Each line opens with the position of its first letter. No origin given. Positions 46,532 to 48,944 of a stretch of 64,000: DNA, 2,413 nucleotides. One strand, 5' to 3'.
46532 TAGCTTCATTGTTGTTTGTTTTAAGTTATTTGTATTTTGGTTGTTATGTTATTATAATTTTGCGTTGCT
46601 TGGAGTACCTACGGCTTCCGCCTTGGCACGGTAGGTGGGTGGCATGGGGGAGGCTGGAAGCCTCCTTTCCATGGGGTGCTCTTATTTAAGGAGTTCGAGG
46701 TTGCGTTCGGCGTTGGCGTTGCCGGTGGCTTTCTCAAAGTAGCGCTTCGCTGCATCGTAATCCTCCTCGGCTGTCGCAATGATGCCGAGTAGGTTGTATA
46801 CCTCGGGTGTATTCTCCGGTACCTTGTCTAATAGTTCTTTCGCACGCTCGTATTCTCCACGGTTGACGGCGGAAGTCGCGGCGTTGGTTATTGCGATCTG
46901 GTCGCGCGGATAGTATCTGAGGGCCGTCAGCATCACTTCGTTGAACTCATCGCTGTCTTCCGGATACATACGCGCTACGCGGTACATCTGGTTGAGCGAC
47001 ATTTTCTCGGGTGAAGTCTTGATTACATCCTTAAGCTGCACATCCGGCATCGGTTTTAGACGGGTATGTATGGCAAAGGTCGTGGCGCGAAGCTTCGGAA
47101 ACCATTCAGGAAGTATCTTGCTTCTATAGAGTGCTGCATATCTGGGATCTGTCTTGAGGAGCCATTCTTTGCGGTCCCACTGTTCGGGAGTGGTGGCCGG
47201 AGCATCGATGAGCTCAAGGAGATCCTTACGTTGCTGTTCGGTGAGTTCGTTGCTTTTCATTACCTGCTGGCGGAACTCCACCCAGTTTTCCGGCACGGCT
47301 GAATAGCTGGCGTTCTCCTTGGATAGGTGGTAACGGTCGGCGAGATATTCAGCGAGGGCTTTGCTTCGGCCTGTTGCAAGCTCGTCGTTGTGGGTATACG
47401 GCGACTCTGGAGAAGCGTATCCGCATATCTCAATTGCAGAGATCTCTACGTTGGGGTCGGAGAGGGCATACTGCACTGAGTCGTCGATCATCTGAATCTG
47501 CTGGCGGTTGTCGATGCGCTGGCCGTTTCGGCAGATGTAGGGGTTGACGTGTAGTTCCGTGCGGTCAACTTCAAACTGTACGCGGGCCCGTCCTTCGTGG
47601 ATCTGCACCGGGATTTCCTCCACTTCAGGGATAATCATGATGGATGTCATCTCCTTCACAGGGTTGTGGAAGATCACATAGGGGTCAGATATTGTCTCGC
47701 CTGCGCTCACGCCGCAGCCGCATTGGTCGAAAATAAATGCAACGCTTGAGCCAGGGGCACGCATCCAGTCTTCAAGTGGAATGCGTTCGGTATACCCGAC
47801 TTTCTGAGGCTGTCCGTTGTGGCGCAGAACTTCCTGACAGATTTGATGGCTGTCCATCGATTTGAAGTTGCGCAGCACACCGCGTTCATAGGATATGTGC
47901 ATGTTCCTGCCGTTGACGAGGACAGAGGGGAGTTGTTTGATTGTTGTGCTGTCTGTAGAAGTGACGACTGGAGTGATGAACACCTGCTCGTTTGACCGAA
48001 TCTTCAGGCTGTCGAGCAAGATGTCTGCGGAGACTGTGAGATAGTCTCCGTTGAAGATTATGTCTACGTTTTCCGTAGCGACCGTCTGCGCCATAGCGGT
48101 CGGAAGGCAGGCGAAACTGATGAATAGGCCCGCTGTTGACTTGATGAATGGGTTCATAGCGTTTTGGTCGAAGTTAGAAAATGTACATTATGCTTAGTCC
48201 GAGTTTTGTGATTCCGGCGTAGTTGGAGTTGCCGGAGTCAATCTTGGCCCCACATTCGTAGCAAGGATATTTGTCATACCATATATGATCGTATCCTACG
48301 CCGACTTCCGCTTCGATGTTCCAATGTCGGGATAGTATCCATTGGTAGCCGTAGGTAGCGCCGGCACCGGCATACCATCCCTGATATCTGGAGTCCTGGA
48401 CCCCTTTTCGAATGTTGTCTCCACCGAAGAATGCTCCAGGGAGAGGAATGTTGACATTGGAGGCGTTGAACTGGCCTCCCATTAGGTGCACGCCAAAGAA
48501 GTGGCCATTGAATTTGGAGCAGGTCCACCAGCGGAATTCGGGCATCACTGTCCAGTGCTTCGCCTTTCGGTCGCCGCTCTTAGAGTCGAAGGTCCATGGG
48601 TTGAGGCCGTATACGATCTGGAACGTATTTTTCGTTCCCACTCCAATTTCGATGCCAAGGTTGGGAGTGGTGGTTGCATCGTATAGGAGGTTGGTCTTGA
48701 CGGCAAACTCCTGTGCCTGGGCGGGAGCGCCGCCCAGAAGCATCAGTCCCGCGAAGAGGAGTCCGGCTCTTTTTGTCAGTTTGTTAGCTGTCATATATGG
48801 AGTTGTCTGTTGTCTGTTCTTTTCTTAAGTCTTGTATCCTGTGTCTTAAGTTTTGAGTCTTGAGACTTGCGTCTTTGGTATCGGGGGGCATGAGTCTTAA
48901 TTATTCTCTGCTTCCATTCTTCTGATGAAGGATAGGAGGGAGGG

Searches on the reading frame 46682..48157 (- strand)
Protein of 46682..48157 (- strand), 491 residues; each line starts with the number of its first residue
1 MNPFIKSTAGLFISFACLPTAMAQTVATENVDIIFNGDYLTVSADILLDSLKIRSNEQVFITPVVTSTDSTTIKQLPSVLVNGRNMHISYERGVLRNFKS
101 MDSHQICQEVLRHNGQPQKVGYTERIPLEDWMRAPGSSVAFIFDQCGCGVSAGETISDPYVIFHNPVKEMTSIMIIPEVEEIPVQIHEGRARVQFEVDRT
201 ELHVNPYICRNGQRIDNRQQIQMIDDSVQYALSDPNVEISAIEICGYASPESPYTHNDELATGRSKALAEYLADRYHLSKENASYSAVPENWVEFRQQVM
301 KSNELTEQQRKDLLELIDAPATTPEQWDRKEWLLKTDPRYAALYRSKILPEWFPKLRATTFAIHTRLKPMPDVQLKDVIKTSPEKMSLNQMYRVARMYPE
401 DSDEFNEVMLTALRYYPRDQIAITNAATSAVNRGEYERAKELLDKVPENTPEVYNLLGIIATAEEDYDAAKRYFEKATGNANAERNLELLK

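Call 6: search_protein_families(library=pfam, proteins=[window:46682-48157:-], max_evalue=0.01)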
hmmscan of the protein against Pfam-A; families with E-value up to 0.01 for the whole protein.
window:46682-48157:- (491 aa): 11 families
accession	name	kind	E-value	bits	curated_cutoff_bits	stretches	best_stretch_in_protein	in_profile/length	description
PF12984.12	DUF3868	-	2.6e-09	37.6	27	1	32-101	31-99/105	Domain of unknown function (DUF3868)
PF07719.23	TPR_2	-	2.6e-05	24.4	27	1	451-477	1-27/34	Tetratricopeptide repeat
PF13181.12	TPR_8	-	3.7e-05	24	25.7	1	452-479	2-29/34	Tetratricopeptide repeat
PF14559.12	TPR_19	-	0.00021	22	25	0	412-452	17-57/68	Tetratricopeptide repeat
PF00515.34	TPR_1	-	0.00033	20.8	27.8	1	451-477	1-27/34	Tetratricopeptide repeat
PF13424.12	TPR_12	-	0.0012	19.5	30.1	1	436-478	26-72/77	Tetratricopeptide repeat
PF25062.1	ARM_TT21_N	-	0.0031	17.7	40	1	423-487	103-172/222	Tetratricopeptide repeat protein 21 N-terminal ARM repeat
PF13432.12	TPR_16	-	0.0038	18.1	32.7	0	426-481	3-61/65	Tetratricopeptide repeat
PF23300.3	HEAT_Nup120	-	0.0042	17.4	29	1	432-481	8-56/170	Nucleoporin Nup120, HEAT repeats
PF25063.1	ARM_TT21_C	-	0.0045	17.3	35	0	427-478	102-156/209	Tetratricopeptide repeat protein 21 C-terminal ARM domain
PF00691.25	OmpA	-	0.0085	16.9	27.2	0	219-281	12-72/98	OmpA family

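Call 58: search_protein_families(library=ncbifam, proteins=[window:46682-48157:-], max_evalue=0.00001)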
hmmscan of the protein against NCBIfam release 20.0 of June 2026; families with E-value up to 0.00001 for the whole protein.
window:46682-48157:- (491 aa): 0 families

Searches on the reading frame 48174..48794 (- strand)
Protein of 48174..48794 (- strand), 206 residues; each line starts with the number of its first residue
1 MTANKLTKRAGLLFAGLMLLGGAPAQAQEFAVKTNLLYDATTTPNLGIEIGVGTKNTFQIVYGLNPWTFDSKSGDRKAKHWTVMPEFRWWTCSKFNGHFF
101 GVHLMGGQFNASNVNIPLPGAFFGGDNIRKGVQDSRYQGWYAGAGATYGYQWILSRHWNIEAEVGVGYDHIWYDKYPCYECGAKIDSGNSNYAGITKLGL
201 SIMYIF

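Call 6: search_protein_families(library=pfam, proteins=[window:48174-48794:-], max_evalue=0.01)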
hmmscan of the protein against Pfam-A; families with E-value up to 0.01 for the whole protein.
window:48174-48794:- (206 aa): 2 families
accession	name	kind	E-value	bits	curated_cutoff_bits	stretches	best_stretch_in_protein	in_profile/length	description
PF12099.14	DUF3575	-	2e-70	236.2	21.1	1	17-206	5-177/177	Protein of unknown function (DUF3575)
PF03797.25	Autotransporter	-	7.6e-05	23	26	1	69-177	55-153/255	Autotransporter beta-domain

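Call 58: search_protein_families(library=ncbifam, proteins=[window:48174-48794:-], max_evalue=0.00001)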
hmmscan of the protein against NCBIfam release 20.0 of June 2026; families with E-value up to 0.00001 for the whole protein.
window:48174-48794:- (206 aa): 0 families

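Call 80: find_encoding_contigs(protein=window:48174-48794:-, flank=3500, max_places=10)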
Protein window:48174-48794:- (206 aa): no gene with exactly this product is on record in the collection.
